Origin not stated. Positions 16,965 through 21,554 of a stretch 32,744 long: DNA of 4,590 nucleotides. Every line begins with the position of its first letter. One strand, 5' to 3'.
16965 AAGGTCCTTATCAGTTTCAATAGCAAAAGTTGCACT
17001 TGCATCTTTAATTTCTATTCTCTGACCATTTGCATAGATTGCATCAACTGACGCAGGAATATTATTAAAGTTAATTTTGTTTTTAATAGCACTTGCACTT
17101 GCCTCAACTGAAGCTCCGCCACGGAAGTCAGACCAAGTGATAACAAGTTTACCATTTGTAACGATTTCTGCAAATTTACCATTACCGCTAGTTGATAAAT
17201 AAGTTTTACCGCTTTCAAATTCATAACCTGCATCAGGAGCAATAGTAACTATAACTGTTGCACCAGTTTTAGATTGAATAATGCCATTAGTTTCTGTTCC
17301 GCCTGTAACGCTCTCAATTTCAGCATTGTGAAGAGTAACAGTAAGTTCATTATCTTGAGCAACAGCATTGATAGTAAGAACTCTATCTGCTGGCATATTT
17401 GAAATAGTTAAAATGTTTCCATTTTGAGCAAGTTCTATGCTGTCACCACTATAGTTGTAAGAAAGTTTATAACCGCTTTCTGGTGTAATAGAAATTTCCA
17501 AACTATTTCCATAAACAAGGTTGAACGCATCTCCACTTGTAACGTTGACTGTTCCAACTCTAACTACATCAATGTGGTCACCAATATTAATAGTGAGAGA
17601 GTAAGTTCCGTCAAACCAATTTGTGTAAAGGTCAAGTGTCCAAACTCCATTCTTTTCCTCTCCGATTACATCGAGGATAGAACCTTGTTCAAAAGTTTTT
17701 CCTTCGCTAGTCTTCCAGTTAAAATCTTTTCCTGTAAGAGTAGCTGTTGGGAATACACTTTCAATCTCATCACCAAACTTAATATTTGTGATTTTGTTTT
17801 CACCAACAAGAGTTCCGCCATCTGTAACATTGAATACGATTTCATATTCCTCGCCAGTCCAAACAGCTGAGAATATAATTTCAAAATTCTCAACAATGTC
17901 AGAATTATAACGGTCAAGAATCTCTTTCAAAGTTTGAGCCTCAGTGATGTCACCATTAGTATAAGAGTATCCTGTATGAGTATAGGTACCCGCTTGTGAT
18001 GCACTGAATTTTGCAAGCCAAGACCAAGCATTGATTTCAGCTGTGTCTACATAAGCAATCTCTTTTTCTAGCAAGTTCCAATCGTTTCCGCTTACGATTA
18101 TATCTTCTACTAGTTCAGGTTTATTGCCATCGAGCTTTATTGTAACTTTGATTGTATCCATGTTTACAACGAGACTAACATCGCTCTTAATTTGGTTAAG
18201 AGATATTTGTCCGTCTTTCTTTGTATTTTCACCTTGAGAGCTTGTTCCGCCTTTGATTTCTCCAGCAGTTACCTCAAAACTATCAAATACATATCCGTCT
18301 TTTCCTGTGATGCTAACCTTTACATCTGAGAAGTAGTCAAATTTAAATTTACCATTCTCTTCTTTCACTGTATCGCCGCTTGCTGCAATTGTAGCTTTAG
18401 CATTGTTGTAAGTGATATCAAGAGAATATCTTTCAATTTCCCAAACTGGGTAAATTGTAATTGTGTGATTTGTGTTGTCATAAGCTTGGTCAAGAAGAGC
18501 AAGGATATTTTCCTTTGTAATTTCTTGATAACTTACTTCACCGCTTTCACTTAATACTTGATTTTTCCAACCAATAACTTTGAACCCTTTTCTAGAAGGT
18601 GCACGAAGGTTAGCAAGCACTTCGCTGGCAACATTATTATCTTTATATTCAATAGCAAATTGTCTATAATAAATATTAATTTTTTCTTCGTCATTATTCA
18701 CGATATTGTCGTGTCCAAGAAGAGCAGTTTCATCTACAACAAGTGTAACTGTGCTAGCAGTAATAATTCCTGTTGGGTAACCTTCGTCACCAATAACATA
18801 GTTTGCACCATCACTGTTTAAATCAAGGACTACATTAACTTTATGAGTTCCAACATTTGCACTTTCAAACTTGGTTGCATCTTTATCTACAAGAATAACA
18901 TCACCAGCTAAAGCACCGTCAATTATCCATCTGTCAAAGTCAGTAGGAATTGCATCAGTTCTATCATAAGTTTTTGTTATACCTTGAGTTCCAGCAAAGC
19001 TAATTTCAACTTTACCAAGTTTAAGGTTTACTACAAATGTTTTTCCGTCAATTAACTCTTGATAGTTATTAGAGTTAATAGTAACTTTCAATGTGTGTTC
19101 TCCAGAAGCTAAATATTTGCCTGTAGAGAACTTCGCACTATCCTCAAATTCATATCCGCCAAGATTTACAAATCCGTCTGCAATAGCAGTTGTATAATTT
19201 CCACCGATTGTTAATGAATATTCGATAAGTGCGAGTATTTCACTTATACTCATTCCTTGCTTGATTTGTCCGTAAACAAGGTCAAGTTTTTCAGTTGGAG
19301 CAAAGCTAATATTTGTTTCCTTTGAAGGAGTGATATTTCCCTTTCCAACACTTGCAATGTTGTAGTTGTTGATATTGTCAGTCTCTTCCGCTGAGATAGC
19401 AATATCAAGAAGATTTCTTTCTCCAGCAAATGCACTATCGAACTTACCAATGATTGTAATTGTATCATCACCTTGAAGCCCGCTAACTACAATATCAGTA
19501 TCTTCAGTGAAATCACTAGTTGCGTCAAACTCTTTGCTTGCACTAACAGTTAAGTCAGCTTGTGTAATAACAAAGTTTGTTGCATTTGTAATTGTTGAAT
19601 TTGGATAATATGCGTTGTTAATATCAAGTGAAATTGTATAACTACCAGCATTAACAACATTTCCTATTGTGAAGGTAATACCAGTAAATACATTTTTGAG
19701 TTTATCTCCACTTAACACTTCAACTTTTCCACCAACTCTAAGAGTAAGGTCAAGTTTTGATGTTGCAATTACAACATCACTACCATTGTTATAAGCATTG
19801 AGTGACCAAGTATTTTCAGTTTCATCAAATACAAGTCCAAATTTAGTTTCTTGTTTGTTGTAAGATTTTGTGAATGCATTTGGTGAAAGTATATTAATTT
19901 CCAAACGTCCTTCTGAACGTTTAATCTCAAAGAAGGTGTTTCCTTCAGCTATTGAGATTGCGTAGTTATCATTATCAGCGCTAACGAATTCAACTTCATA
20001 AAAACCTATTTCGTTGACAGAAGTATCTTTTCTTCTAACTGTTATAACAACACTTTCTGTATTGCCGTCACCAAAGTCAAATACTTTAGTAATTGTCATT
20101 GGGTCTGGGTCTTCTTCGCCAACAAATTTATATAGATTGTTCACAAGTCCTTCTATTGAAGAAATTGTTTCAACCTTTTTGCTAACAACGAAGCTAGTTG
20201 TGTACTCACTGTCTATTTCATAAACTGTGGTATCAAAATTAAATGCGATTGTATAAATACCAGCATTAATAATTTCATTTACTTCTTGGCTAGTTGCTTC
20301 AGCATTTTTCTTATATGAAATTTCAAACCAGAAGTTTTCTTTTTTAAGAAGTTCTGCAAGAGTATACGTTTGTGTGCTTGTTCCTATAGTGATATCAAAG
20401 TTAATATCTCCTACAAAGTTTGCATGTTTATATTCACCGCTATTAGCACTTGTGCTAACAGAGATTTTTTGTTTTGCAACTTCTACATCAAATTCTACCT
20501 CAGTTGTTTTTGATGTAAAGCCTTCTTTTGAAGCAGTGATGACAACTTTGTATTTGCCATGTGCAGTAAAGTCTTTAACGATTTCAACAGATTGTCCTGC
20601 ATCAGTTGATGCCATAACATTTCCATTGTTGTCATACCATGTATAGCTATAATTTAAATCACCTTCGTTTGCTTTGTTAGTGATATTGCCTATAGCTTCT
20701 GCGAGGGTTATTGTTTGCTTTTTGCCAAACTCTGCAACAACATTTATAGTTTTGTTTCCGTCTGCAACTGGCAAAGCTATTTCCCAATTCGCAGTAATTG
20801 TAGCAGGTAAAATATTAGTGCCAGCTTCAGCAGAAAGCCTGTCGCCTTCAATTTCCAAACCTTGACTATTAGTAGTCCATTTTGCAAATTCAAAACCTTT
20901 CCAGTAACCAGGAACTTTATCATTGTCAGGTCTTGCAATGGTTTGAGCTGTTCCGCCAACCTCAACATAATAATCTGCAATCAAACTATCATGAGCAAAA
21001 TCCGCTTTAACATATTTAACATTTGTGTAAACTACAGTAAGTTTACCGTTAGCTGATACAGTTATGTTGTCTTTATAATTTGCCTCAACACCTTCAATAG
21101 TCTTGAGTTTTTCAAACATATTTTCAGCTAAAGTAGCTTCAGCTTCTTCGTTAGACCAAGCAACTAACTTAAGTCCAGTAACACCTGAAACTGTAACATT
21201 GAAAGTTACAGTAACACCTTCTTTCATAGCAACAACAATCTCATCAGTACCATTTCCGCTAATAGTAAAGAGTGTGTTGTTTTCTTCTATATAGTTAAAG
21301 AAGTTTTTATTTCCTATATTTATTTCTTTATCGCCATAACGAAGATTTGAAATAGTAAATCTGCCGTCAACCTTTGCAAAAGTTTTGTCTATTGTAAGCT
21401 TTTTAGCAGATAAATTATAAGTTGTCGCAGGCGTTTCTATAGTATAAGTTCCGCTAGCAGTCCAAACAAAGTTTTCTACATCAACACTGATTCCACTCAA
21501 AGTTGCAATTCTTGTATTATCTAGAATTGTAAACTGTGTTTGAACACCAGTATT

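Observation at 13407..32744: One ORF longer than 19.3 kb: a giant tail-anchored surface protein (at least 6,443 aa) with no recognisable wall-anchoring signal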

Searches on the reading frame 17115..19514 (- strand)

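Call 5: search_protein_families(library=pfam, proteins=[window:17115-19514:-], max_evalue=0.01)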
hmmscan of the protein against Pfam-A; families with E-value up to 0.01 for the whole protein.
window:17115-19514:- (800 aa): 3 families
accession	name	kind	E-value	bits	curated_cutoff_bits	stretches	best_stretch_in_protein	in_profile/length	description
PF18657.6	YDG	-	7.2e-07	29.8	25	1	170-241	4-80/85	YDG domain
PF18998.6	Flg_new_2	-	0.00012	22.4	23.6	0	731-768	3-39/73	Divergent InlB B-repeat domain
PF20753.2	DUF6558_C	-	0.00044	20.9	24.4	1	673-739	18-82/119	Phage tail C-terminal domain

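Call 16: search_protein_families(library=ncbifam, proteins=[window:17115-19514:-], max_evalue=0.05)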
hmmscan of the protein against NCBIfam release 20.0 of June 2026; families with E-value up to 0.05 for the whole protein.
window:17115-19514:- (800 aa): 0 families

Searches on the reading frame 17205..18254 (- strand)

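Call 88: search_protein_families(library=pfam, proteins=[window:17205-18254:-], max_evalue=0.05)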
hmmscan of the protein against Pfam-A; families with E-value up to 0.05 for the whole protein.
window:17205-18254:- (350 aa): 2 families
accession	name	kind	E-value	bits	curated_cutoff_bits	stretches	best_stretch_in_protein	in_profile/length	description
PF18998.6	Flg_new_2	-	8e-05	23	23.6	1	311-348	3-39/73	Divergent InlB B-repeat domain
PF20753.2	DUF6558_C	-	8.9e-05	23.2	24.4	1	253-319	18-82/119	Phage tail C-terminal domain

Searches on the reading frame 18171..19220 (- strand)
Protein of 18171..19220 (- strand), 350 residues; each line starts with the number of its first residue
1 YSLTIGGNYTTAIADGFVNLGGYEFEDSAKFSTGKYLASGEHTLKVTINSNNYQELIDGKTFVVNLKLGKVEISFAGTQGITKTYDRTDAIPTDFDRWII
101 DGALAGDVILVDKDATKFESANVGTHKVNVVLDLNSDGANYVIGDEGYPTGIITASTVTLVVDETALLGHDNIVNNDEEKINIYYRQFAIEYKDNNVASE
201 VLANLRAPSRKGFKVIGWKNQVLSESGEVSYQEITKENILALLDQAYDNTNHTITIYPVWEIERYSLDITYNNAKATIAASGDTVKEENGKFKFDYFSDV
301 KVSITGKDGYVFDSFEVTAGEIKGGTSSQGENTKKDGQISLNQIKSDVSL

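Call 88: search_protein_families(library=pfam, proteins=[window:18171-19220:-], max_evalue=0.05)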
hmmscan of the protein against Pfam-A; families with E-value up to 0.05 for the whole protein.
window:18171-19220:- (350 aa): 1 family
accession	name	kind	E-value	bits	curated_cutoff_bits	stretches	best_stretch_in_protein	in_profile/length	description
PF18657.6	YDG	-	2.1e-07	31.5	25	1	72-143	4-80/85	YDG domain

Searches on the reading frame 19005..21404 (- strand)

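Call 5: search_protein_families(library=pfam, proteins=[window:19005-21404:-], max_evalue=0.01)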
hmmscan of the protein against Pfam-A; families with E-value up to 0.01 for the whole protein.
window:19005-21404:- (800 aa): 3 families
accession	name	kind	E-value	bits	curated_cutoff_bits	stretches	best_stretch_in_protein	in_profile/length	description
PF18676.6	MBG_2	-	0.0011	20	25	1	421-489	5-70/72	MBG domain (YGX type)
PF07233.18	DUF1425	-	0.0016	18.8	28.3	1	231-275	24-70/96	Protein of unknown function (DUF1425)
PF13954.11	PapC_N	-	0.0086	16.5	27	0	754-782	15-43/146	PapC N-terminal domain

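Call 16: search_protein_families(library=ncbifam, proteins=[window:19005-21404:-], max_evalue=0.05)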
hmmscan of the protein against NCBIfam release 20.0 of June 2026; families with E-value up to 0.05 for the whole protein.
window:19005-21404:- (800 aa): 0 families

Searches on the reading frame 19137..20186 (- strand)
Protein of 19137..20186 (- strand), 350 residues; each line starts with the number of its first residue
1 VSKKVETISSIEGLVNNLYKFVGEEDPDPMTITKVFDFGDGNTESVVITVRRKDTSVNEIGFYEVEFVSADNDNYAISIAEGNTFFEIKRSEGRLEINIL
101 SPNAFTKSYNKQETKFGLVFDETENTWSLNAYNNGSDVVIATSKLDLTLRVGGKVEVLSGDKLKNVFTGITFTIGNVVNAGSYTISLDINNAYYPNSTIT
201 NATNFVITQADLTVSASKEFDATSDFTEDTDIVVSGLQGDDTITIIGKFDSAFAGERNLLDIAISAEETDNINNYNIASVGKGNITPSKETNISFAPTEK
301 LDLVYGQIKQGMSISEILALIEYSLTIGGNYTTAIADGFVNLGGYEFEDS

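Call 88: search_protein_families(library=pfam, proteins=[window:19137-20186:-], max_evalue=0.05)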
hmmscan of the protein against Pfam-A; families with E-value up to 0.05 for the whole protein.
window:19137-20186:- (350 aa): 1 family
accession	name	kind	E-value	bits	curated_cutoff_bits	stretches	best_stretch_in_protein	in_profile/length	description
PF18676.6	MBG_2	-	3e-05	25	25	1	15-83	5-70/72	MBG domain (YGX type)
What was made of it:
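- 19938..20144 (-): MBG_2 domain (aa 4201-4269). 25.0 bits, equal to the gathering cut-off of 25 (call 88)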

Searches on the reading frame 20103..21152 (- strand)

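Call 88: search_protein_families(library=pfam, proteins=[window:20103-21152:-], max_evalue=0.05)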
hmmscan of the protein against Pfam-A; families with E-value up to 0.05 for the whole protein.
window:20103-21152:- (350 aa): 3 families
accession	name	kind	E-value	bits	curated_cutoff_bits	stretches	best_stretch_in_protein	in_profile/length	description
PF07233.18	DUF1425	-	0.00047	20.4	28.3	1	147-191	24-70/96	Protein of unknown function (DUF1425)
PF01070.24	FMN_dh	-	0.0068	15.9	24.9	1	243-326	80-165/350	FMN-dependent dehydrogenase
PF18911.6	PKD_4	-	0.035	14.6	27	0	139-220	5-82/85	PKD domain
